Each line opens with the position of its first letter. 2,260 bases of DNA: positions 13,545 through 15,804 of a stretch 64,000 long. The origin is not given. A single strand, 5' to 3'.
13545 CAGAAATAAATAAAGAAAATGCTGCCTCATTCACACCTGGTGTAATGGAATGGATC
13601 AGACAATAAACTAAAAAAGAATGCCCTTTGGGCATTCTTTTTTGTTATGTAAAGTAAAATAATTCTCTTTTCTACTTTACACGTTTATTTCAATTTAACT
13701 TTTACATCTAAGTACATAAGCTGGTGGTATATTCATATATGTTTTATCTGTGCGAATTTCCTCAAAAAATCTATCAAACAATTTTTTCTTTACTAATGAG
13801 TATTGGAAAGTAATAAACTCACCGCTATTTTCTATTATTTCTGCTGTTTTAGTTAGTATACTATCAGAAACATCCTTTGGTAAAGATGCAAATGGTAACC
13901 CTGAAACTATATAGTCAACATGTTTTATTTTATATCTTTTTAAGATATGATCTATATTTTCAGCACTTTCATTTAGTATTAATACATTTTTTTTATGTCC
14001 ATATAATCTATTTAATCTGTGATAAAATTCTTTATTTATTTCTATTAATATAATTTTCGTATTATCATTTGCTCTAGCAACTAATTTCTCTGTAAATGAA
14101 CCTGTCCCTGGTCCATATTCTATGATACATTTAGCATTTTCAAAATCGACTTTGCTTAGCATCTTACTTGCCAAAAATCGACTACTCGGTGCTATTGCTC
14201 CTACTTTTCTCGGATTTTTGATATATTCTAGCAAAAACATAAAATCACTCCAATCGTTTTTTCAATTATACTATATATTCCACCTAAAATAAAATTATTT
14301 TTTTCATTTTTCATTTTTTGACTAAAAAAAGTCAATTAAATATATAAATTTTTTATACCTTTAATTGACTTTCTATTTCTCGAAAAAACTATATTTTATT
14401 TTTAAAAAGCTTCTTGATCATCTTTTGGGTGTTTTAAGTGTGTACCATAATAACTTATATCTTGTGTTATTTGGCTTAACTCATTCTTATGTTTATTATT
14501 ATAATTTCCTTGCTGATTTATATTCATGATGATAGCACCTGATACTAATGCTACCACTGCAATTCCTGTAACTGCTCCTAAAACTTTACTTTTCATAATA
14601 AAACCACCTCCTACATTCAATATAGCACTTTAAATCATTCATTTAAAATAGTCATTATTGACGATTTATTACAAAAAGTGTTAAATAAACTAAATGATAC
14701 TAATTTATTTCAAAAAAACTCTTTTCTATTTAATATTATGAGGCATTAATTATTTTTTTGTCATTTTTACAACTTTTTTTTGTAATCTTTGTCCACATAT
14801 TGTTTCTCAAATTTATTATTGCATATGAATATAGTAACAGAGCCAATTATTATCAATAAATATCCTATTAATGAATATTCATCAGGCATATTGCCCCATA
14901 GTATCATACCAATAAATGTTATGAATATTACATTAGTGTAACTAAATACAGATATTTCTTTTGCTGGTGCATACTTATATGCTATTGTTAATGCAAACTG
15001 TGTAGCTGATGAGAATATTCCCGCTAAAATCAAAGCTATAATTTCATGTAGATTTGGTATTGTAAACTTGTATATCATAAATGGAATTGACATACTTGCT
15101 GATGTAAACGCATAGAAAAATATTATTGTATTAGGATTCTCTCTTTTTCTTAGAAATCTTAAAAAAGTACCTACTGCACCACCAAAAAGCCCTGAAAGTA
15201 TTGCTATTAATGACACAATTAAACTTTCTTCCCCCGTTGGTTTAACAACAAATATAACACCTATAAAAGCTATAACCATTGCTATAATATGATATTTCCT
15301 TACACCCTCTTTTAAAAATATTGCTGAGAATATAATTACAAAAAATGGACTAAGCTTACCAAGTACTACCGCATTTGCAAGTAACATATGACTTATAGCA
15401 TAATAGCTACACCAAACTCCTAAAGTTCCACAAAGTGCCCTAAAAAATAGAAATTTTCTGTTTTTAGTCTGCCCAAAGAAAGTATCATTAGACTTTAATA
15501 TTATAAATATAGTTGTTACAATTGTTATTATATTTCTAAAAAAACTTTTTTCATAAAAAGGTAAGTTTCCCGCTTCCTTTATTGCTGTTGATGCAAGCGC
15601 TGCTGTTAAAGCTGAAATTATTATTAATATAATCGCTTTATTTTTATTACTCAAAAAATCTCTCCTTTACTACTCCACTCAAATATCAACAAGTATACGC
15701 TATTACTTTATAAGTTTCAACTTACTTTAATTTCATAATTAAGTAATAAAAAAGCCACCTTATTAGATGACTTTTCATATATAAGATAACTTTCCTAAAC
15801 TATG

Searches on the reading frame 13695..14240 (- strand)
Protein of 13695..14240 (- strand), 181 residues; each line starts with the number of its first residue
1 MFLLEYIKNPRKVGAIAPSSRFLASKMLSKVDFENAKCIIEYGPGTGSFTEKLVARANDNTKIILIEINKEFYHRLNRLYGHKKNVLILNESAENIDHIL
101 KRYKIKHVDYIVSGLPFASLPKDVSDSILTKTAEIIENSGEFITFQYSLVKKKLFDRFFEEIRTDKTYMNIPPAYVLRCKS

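Call 64: search_protein_families(library=pfam, proteins=[window:13695-14240:-], max_evalue=0.00001)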
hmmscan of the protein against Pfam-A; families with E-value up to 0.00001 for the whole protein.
window:13695-14240:- (181 aa): 1 family
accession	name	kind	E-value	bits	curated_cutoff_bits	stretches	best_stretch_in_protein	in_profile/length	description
PF00398.26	RrnaAD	-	7.7e-09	35.5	24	1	21-156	16-144/263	Ribosomal RNA adenine dimethylase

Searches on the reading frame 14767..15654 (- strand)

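Call 64: search_protein_families(library=pfam, proteins=[window:14767-15654:-], max_evalue=0.00001)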
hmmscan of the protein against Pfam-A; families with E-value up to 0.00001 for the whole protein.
window:14767-15654:- (295 aa): 1 family
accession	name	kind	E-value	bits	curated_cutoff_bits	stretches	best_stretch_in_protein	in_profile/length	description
PF00892.27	EamA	-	6.4e-32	111.1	28.2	2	6-137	2-134/135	EamA-like transporter family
